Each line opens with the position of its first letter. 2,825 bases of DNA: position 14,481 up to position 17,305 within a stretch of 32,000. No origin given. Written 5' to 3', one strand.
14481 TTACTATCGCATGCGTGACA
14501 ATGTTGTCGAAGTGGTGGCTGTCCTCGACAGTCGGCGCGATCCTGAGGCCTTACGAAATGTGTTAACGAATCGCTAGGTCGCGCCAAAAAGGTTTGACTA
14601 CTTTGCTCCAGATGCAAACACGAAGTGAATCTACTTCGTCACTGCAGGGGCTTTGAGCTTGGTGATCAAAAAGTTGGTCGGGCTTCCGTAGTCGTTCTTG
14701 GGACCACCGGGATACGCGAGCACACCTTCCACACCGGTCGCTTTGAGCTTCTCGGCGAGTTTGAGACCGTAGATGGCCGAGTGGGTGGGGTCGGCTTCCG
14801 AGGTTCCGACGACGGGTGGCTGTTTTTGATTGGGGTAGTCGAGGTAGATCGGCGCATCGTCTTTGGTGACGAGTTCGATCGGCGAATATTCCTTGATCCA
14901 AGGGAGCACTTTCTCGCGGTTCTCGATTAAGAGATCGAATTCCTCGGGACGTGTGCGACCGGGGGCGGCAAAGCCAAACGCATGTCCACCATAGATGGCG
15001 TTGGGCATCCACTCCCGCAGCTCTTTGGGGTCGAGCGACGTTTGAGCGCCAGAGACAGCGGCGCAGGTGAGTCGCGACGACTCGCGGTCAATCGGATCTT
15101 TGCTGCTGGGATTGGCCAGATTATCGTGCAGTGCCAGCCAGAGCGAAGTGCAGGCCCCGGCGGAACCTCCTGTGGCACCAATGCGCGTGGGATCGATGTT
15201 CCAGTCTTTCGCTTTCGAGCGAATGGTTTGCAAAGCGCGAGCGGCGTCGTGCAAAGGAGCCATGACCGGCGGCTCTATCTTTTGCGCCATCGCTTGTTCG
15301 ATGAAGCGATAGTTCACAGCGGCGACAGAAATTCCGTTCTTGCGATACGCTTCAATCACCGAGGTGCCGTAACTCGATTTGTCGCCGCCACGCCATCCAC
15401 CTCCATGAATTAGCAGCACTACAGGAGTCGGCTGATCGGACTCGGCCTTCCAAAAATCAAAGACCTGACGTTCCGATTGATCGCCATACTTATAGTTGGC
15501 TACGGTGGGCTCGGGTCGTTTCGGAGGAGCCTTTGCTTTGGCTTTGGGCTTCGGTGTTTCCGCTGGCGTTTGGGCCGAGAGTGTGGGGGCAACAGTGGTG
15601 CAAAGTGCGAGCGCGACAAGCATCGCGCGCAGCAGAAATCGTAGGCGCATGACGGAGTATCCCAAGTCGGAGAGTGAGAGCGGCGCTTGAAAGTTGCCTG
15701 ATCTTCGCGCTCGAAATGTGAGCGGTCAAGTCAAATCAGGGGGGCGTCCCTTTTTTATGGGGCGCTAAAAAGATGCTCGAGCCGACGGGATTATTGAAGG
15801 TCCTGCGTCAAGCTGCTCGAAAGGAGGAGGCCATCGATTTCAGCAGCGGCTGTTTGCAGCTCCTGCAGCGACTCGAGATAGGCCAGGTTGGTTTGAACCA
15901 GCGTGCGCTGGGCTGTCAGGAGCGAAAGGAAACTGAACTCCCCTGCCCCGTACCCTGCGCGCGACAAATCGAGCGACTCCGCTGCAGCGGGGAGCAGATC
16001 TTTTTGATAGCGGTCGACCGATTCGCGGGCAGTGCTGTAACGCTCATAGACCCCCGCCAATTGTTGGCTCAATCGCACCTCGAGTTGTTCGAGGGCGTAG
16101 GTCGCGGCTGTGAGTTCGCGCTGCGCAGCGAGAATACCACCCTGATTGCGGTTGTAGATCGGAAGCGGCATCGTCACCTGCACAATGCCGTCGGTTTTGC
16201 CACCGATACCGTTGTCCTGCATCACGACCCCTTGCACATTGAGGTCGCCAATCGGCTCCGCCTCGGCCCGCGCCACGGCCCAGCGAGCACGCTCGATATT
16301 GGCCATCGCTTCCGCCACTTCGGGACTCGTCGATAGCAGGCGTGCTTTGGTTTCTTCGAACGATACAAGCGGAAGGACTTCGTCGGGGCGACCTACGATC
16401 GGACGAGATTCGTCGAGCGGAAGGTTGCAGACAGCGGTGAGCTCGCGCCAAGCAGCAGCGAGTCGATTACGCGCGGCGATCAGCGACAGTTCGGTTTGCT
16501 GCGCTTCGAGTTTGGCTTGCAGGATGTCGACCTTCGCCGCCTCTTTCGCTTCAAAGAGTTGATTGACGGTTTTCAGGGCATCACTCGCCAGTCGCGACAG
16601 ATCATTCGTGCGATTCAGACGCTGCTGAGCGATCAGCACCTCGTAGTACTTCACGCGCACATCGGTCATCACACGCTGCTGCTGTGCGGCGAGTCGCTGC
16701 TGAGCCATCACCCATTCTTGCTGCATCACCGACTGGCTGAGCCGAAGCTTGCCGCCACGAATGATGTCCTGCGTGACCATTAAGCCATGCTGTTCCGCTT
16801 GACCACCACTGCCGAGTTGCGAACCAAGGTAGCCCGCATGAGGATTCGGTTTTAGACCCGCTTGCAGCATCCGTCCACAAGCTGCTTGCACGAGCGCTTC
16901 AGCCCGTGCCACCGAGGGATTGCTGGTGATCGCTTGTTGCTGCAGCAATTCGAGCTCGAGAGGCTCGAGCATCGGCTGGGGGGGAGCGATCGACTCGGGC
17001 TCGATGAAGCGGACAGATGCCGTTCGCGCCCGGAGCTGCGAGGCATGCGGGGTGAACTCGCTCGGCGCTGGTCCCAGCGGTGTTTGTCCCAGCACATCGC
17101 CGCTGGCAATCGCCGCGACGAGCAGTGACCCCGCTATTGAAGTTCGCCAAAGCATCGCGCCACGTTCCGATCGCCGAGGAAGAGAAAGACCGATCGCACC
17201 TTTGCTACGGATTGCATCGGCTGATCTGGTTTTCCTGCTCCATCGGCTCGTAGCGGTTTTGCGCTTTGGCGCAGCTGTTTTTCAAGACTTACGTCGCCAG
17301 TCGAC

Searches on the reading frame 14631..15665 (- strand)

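Call 53: search_protein_families(library=pfam, proteins=[window:14631-15665:-], max_evalue=0.00001)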
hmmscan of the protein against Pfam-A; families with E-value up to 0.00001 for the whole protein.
window:14631-15665:- (344 aa): 3 families
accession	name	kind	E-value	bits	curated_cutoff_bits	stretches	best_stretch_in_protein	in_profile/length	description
PF20434.5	BD-FAE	-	1.2e-21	77.7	26.8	1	74-275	7-194/215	BD-FAE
PF07859.19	Abhydrolase_3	-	1.9e-09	38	25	1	83-179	1-90/210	alpha/beta hydrolase fold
PF00135.34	COesterase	-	1e-06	28.5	27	1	73-173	96-196/515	Carboxylesterase family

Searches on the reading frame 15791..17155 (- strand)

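Call 53: search_protein_families(library=pfam, proteins=[window:15791-17155:-], max_evalue=0.00001)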
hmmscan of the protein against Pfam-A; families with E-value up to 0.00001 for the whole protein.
window:15791-17155:- (454 aa): 1 family
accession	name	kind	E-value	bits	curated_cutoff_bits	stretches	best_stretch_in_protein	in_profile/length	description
PF02321.23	OEP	-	5e-35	121.5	22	2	267-441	2-183/187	Outer membrane efflux protein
